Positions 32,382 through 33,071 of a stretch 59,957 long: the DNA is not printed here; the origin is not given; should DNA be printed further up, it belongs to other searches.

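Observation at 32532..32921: Precursor peptide whose core is almost entirely heterocyclisable: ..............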

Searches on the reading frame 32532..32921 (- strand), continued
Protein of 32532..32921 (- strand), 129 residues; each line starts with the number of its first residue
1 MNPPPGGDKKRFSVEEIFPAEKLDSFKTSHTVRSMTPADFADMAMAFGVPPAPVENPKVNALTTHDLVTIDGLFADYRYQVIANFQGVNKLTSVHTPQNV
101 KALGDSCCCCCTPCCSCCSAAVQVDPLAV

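Call 49: find_encoding_contigs(protein=P0018, flank=10000, max_places=1)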
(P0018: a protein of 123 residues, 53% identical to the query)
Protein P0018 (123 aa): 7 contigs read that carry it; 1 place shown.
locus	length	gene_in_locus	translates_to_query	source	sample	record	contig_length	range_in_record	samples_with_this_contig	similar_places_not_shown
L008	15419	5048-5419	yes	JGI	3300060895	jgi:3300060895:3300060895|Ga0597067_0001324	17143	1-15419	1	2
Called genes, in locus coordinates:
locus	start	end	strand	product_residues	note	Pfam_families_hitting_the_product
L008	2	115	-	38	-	?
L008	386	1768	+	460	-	PF02310:B12-binding, PF04055:Radical_SAM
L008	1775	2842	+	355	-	-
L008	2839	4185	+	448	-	PF02624:YcaO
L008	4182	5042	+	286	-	PF00881:Nitroreductase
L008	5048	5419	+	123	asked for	-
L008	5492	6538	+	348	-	PF00899:ThiF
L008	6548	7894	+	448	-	PF02624:YcaO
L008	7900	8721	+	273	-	PF00881:Nitroreductase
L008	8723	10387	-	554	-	PF04055:Radical_SAM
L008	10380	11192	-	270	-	PF00561:Abhydrolase_1, PF12697:Abhydrolase_6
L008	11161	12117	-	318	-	PF00355:Rieske, PF19298:KshA_C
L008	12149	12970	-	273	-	PF04072:LCM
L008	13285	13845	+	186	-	-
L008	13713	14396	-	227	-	PF13610:DDE_Tnp_IS240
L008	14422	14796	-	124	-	-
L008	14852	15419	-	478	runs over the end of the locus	-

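Call 55: search_protein_families(library=ncbifam, alignment_id=A2, max_evalue=1)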
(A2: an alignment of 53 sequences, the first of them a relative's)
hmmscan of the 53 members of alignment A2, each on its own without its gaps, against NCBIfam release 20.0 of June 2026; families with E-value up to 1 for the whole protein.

A. member 1, P0046 (158 aa): 1 family
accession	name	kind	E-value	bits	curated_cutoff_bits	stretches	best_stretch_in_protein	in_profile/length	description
NF033213.1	matur_PanM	equivalog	0.05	13.4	68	1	67-135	8-70/130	aspartate 1-decarboxylase autocleavage activator PanM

B. families by the number of members that match (of 53 scanned): 39 families (the first 25 are shown)
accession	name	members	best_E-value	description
TIGR01409.1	TAT_signal_seq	12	0.00015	twin-arginine translocation signal domain-containing protein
TIGR02811.1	formate_TAT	10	0.00031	formate dehydrogenase region TAT target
TIGR03602.2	streptolysinS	9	0.011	streptolysin S family TOMM toxin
NF038083.1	CU044_5270_fam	2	0.071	CU044_5270 family protein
NF006099.0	PRK08251.1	1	0.00028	SDR family oxidoreductase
TIGR01480.1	copper_res_A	1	0.0015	copper resistance system multicopper oxidase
NF053601.1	asym_polar_PgfA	1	0.0024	cell envelope lipid trafficking protein PgfA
NF011554.0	PRK14981.1-6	1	0.0086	DNA-directed RNA polymerase subunit F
TIGR02000.1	NifU_proper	1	0.012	Fe-S cluster assembly protein NifU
TIGR00117.1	acnB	1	0.015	bifunctional aconitate hydratase 2/2-methylisocitrate dehydratase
NF006411.0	PRK08655.1-5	1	0.028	prephenate dehydrogenase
NF010631.0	PRK14027.1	1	0.029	quinate/shikimate dehydrogenase (NAD+)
NF000796.0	PRK00054.1-1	1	0.044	dihydroorotate dehydrogenase electron transfer subunit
NF033213.1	matur_PanM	1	0.05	aspartate 1-decarboxylase autocleavage activator PanM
NF040499.1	Bdr_N_group1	1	0.05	Bdr family repetitive protein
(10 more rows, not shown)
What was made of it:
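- Twelve of 53 distant members match the TAT_signal_seq model (call 55). Nine of 53 wider-family members give weak hits to TIGR03602, best E 0.011 (call 55).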

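Call 56: search_protein_families(library=pfam, alignment_id=A1, max_evalue=1)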
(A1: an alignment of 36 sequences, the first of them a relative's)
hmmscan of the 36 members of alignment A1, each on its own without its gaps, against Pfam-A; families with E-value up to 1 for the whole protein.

A. member 1, P0001 (129 aa): 1 family
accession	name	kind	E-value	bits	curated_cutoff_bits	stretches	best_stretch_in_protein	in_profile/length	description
PF17425.8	Arylsulfotran_N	-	0.14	12.7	24.2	1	58-87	45-73/88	Arylsulfotransferase Ig-like domain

B. families by the number of members that match (of 36 scanned): 8 families
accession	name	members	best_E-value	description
PF06969.22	HemN_C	5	0.057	HemN C-terminal domain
PF17425.8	Arylsulfotran_N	3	0.11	Arylsulfotransferase Ig-like domain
PF10277.15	Frag1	1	0.026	Frag1/DRAM/Sfk1 family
PF15930.10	YdiH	1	0.034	Domain of unknown function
PF09392.15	T3SS_needle_F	1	0.051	Type III secretion needle MxiH, YscF, SsaG, EprI, PscF, EscF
PF20333.3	DUF6628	1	0.057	Family of unknown function (DUF6628)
PF16363.11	GDP_Man_Dehyd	1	0.11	GDP-mannose 4,6 dehydratase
PF00466.25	Ribosomal_L10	1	0.12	Ribosomal protein L10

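Call 59: find_encoding_contigs(protein=P0187, flank=10000, max_places=1)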
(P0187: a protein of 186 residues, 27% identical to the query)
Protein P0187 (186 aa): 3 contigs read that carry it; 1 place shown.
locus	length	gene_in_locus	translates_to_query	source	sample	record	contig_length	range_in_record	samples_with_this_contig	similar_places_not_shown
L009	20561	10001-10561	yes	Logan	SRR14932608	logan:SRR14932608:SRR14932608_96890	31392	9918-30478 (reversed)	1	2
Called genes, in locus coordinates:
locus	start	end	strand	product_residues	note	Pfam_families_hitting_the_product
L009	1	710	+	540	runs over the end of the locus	?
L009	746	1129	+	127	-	PF01042:Ribonuc_L-PSP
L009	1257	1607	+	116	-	-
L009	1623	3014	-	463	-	PF13191:AAA_16 (weak), PF13401:AAA_22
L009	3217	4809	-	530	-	-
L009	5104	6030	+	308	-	PF02265:S1-P1_nuclease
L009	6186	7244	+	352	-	PF12770:CHAT (faint)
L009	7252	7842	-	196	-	-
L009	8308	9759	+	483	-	PF08007:JmjC_2, PF00903:Glyoxalase (weak)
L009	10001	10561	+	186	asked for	-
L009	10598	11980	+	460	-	PF02310:B12-binding, PF04055:Radical_SAM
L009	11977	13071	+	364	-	PF00899:ThiF (faint)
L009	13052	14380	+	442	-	PF02624:YcaO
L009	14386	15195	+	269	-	PF00881:Nitroreductase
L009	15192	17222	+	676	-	-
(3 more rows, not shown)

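Call 60: find_encoding_contigs(protein=P0201, flank=10000, max_places=1)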
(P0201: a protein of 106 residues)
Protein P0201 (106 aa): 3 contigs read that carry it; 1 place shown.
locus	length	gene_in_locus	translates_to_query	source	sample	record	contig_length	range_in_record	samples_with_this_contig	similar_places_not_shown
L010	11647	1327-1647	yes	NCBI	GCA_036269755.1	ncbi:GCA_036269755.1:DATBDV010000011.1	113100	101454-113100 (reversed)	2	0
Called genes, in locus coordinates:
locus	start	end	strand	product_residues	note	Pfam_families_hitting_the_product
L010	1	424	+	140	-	PF01476:LysM (weak)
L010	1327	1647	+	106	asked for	-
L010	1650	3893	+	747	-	-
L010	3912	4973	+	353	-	-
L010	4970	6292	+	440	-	PF02624:YcaO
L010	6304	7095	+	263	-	PF00881:Nitroreductase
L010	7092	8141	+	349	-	-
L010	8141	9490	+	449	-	PF02624:YcaO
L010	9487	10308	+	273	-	PF00881:Nitroreductase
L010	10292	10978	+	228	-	PF05721:PhyH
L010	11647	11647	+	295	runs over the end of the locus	PF00486:Trans_reg_C (weak), PF03704:BTAD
